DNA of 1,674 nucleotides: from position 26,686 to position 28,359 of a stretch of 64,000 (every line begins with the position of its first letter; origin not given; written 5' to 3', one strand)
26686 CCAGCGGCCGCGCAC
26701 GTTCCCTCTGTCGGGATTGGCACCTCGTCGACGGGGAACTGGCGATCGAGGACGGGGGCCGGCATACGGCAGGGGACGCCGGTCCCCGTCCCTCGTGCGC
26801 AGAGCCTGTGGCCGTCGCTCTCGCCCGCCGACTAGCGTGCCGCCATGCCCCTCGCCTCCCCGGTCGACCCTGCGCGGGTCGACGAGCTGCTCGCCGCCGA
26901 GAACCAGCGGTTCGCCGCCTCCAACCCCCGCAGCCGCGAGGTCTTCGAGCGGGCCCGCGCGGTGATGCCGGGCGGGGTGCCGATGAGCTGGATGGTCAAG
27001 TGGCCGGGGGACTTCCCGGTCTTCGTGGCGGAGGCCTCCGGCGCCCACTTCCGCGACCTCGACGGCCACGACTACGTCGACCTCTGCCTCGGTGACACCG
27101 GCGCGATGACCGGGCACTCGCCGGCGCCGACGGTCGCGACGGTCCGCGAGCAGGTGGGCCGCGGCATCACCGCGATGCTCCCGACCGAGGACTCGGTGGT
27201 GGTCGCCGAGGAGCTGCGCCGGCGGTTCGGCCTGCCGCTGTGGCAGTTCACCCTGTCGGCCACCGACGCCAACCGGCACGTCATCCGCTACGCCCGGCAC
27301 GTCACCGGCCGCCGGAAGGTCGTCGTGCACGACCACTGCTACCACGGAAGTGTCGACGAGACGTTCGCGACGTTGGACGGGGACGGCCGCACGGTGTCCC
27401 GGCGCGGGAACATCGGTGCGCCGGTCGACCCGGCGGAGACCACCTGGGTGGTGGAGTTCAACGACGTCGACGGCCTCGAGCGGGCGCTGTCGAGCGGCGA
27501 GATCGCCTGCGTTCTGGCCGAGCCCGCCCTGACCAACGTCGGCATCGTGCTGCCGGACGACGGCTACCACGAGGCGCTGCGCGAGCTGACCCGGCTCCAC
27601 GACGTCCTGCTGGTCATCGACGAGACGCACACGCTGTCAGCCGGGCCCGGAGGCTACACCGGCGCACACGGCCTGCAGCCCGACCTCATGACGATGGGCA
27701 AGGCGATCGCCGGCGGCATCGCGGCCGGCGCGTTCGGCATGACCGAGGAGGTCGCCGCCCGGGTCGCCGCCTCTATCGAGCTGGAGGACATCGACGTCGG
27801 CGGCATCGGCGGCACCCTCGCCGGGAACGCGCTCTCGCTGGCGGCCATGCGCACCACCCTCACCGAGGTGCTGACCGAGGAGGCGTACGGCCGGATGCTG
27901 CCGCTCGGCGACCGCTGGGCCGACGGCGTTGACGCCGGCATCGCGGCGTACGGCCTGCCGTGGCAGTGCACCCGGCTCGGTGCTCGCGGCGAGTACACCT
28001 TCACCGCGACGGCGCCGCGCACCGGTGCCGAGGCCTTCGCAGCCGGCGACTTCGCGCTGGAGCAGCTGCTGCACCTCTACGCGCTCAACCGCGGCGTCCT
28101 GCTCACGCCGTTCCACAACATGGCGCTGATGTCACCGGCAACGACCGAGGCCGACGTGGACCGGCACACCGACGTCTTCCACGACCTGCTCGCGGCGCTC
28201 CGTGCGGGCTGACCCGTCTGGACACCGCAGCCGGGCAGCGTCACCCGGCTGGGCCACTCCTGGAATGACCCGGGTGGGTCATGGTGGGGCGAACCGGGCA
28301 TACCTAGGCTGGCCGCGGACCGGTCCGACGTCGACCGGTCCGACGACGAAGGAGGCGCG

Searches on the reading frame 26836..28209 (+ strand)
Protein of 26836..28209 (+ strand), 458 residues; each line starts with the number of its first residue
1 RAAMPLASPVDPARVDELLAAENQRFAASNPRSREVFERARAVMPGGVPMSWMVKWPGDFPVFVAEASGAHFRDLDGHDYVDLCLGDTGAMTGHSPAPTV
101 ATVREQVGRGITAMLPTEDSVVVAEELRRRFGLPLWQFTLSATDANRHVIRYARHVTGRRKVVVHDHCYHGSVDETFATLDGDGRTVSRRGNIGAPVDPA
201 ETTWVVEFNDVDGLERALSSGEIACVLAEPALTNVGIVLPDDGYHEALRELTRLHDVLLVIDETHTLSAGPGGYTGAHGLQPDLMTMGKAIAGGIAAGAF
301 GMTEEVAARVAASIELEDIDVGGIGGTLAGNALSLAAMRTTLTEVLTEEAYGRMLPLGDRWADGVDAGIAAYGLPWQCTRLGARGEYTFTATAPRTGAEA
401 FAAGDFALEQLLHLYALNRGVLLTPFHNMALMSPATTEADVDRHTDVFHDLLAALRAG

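Call 17: search_protein_families(library=pfam, proteins=[window:26836-28209:+], max_evalue=0.01)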
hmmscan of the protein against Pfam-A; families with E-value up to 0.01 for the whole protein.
window:26836-28209:+ (458 aa): 1 family
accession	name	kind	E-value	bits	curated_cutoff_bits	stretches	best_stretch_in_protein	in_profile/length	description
PF00202.27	Aminotran_3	-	4.4e-37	128.2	30.5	1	59-449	8-400/403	Aminotransferase class-III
